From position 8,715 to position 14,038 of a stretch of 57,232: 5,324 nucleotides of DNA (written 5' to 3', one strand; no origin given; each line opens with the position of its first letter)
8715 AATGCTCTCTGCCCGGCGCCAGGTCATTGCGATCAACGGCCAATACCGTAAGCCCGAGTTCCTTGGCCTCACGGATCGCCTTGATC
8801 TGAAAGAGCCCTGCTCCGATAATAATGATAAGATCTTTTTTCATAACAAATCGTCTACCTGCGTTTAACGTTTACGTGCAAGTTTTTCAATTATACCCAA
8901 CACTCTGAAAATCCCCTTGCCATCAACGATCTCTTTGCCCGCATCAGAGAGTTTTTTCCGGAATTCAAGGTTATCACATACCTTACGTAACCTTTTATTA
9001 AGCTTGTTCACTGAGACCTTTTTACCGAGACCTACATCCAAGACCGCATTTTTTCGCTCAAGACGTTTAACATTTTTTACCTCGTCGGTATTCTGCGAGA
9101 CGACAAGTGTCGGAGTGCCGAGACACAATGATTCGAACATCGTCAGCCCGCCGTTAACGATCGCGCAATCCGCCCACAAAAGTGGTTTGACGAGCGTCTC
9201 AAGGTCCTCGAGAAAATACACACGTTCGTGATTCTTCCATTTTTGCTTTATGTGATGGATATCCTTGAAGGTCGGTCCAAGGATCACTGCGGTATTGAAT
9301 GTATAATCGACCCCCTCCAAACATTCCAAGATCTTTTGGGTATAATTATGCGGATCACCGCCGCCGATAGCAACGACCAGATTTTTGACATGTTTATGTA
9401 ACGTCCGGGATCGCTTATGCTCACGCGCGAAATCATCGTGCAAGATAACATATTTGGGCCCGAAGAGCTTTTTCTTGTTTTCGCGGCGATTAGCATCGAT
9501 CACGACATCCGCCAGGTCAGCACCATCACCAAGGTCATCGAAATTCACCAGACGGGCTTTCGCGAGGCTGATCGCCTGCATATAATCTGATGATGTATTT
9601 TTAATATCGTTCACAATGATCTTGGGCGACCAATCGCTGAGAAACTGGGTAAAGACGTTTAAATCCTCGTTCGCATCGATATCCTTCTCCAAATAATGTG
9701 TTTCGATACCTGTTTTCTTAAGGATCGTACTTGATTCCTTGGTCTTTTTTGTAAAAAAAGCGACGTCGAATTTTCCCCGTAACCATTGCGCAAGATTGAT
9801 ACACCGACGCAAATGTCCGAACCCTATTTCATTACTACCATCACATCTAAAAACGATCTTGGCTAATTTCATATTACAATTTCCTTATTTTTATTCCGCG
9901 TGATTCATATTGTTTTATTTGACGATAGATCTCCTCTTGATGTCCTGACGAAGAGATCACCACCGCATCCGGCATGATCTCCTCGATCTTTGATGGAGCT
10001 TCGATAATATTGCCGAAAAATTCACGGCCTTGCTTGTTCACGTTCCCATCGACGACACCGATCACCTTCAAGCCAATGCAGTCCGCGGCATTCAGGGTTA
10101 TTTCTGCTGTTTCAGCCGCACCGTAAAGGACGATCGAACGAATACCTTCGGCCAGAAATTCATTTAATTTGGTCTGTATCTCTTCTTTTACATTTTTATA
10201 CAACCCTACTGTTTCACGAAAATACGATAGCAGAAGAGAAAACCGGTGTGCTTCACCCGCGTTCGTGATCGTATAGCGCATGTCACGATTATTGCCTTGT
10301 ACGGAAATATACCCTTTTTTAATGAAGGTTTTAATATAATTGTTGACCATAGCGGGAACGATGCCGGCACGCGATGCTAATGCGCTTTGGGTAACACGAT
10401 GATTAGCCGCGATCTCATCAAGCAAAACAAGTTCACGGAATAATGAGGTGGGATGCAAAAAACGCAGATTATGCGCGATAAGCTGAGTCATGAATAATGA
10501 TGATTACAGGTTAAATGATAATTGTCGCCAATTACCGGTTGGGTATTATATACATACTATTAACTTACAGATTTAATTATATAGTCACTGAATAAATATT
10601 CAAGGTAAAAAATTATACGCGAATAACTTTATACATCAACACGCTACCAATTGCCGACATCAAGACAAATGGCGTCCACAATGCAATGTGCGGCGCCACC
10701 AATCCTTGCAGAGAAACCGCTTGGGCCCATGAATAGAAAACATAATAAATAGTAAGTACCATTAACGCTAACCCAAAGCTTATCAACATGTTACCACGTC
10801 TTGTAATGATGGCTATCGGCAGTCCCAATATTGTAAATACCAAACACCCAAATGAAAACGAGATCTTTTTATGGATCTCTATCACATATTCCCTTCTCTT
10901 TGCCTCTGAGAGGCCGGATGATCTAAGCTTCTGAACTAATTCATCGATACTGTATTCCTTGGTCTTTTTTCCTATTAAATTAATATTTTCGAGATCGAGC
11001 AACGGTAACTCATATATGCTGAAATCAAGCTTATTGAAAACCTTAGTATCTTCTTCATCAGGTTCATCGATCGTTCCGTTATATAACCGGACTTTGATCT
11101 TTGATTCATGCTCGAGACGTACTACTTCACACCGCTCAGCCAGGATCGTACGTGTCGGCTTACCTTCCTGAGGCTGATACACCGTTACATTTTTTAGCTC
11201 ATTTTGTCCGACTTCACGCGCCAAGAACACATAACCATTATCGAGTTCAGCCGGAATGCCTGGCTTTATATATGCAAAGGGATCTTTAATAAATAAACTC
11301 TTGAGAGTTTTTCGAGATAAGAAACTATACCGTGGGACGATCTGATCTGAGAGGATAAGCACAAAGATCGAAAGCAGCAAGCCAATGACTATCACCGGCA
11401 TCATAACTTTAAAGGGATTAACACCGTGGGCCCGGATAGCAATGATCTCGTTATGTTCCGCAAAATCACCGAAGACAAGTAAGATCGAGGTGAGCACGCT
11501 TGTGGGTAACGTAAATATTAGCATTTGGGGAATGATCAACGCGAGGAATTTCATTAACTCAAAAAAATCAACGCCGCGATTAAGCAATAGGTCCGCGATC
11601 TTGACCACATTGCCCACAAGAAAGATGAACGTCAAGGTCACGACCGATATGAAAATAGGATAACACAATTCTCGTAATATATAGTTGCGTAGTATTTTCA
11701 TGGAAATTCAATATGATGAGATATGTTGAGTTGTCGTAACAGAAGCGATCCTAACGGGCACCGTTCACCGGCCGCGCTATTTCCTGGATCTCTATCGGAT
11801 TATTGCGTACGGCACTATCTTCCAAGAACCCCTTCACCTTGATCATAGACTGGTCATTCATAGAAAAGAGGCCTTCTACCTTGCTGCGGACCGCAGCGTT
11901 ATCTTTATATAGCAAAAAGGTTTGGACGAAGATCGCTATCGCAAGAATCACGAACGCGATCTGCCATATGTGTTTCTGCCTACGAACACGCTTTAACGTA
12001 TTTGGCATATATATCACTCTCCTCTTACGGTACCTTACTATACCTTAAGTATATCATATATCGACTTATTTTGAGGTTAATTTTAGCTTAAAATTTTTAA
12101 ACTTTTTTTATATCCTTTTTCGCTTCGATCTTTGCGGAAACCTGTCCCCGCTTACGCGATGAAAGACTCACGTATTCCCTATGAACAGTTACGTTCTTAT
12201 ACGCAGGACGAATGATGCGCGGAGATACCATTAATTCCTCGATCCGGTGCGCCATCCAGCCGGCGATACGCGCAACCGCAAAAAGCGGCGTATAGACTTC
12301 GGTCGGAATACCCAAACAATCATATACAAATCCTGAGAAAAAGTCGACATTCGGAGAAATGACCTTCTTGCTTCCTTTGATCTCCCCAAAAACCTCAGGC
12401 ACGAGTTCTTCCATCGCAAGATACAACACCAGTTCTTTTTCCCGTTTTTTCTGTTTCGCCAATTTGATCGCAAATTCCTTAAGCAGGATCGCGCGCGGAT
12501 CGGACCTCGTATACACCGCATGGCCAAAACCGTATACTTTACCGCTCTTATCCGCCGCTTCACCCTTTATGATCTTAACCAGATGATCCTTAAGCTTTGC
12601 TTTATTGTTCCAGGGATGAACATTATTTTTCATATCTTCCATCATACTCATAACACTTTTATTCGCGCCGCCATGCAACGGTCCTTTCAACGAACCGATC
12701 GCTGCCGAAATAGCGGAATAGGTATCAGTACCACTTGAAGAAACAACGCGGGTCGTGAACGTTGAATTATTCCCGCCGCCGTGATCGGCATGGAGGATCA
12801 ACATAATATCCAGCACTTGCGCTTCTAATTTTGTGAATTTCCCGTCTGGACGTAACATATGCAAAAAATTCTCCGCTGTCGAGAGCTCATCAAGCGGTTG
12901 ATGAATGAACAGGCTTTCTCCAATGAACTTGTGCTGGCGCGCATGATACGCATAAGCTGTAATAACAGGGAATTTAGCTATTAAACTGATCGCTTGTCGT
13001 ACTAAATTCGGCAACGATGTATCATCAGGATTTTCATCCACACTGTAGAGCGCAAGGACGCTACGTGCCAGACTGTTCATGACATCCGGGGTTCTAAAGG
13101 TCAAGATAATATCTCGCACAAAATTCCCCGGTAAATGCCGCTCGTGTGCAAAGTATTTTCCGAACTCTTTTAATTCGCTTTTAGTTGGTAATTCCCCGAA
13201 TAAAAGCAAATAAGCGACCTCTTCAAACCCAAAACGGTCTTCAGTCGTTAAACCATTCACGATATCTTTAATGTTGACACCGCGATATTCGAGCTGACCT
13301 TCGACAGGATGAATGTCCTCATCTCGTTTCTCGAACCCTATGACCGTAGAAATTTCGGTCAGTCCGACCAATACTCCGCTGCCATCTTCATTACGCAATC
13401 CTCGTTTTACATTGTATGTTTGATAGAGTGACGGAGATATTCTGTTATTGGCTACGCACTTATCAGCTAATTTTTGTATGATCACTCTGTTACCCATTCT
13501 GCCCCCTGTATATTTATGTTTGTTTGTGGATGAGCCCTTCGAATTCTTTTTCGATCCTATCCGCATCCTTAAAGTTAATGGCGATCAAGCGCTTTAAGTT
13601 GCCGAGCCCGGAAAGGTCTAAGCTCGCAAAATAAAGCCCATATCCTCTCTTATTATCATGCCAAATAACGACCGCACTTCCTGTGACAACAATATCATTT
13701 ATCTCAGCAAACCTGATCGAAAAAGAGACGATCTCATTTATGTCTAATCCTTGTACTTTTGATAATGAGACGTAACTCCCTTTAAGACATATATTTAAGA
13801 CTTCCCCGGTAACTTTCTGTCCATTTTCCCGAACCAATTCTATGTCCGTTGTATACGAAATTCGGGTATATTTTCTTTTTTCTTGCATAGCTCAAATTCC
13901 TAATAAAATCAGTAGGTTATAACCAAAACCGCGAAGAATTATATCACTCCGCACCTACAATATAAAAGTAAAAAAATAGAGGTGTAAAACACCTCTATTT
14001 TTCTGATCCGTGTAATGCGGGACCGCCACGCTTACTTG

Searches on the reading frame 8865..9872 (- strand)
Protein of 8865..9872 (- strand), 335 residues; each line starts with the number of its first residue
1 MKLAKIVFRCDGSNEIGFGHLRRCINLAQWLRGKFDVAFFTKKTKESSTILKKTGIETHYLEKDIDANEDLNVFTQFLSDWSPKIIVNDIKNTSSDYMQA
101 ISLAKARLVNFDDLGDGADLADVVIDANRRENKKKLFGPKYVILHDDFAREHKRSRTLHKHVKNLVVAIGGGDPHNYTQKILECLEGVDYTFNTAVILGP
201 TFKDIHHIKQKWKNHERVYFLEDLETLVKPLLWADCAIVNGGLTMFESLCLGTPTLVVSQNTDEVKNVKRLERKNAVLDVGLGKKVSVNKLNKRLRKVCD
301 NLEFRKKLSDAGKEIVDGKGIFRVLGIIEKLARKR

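Call 4: search_protein_families(library=pfam, proteins=[window:8865-9872:-], max_evalue=0.01)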
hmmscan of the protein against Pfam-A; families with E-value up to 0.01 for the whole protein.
window:8865-9872:- (335 aa): 1 family
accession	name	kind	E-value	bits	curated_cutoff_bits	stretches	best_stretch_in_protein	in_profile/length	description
PF00534.26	Glycos_transf_1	-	0.0029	17.6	26.4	1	151-314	3-171/172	Glycosyl transferases group 1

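Call 5: search_protein_families(library=ncbifam, proteins=[window:8865-9872:-], max_evalue=0.01)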
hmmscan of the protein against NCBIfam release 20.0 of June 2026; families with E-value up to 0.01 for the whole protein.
window:8865-9872:- (335 aa): 3 families
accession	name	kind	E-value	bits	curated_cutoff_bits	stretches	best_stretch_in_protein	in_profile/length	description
TIGR03590.1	PseG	equivalog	3.2e-46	158.2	153.55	1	5-260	2-269/280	UDP-2,4-diacetamido-2,4,6-trideoxy-beta-L-altropyranose hydrolase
TIGR04516.1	glycosyl_450act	subfamily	0.00035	19.8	440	1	238-332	319-414/418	activator-dependent family glycosyltransferase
TIGR00661.1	MJ1255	subfamily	0.0087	15.4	195.9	0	175-305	197-315/321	MJ1255/VC2487 family glycosyltransferase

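Call 48: search_solved_structures(query=window:8865-9872:-, max_evalue=0.01, show_alignments=1)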
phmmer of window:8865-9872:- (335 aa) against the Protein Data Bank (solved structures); distinct sequences matched with E-value up to 0.01: 3.
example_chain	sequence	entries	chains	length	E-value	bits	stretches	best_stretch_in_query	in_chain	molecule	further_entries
10zg_A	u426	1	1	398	0.00048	22.8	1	124-332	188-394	Glycosyl transferase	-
3hbm_A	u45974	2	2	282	0.00056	22.6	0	5-248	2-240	UDP-sugar hydrolase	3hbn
6pnt_A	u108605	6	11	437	0.0024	20.5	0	234-334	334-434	UDP-glycosyltransferase 202A2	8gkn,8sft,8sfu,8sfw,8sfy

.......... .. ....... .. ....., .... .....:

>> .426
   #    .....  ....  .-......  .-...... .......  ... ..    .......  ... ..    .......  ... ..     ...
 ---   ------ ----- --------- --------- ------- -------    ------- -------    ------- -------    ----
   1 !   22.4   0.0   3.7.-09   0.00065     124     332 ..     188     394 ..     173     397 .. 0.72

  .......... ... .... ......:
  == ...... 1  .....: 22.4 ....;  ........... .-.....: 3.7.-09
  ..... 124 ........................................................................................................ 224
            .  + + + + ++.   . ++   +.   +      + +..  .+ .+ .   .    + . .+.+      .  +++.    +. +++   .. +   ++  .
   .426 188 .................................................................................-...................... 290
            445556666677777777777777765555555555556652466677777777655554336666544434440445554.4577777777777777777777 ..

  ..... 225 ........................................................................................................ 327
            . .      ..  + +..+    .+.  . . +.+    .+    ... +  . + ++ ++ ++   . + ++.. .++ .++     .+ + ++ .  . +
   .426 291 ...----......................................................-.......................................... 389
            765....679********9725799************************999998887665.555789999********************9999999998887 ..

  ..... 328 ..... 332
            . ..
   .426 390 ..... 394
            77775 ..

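Call 98: search_solved_structures(query=window:8865-9872:-, max_evalue=0.001, show_alignments=2)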
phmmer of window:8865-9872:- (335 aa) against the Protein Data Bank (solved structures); distinct sequences matched with E-value up to 0.001: 2.
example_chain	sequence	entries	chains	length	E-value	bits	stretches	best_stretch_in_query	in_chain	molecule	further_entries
10zg_A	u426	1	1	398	0.00048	22.8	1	124-332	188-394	Glycosyl transferase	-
3hbm_A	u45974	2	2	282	0.00056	22.6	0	5-248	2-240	UDP-sugar hydrolase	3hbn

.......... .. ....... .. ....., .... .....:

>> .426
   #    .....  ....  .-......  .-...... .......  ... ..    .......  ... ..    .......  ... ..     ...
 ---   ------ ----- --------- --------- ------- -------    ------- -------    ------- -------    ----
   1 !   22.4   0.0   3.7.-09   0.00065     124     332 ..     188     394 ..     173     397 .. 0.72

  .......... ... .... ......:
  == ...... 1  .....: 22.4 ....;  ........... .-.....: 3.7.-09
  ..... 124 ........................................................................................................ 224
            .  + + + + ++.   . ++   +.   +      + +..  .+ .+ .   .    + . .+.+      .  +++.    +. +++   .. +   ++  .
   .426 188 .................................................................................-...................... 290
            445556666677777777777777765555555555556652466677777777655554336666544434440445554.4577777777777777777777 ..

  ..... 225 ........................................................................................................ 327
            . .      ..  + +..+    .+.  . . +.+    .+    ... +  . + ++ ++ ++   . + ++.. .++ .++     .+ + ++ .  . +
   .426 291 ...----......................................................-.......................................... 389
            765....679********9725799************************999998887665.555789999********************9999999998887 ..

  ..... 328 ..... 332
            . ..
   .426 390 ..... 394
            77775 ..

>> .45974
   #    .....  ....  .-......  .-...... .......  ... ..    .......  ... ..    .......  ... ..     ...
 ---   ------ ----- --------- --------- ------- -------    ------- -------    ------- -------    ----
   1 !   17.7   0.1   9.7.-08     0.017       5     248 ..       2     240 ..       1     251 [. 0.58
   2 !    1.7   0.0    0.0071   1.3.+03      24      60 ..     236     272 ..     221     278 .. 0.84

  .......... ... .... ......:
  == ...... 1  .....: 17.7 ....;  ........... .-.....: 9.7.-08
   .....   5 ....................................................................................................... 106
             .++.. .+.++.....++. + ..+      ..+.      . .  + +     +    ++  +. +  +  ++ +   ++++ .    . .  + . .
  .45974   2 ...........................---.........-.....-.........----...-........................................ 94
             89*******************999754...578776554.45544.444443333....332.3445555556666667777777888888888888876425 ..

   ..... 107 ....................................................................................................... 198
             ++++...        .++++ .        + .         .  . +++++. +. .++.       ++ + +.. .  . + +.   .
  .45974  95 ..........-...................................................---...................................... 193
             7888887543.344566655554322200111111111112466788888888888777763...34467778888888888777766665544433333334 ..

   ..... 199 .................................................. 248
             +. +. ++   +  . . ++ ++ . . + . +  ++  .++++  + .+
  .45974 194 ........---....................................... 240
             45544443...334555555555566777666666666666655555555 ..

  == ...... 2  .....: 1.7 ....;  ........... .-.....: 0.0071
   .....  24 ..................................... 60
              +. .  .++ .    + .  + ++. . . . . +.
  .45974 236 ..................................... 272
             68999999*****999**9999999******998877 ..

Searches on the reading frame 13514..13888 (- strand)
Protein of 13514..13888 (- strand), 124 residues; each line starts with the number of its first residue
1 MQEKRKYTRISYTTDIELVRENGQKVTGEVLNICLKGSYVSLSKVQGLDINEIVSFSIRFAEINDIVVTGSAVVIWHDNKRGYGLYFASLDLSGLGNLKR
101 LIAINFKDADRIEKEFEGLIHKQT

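Call 6: search_protein_families(library=ncbifam, proteins=[window:13514-13888:-], max_evalue=0.00001)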
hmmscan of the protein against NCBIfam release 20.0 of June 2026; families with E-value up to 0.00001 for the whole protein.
window:13514-13888:- (124 aa): 0 families

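Call 81: search_protein_families(library=pfam, proteins=[window:13514-13888:-], max_evalue=0.0001)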
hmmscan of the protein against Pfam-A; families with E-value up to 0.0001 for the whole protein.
window:13514-13888:- (124 aa): 1 family
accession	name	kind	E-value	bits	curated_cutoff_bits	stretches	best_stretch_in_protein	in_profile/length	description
PF07238.19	PilZ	-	3e-08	34.4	22.5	1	3-102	1-100/102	PilZ domain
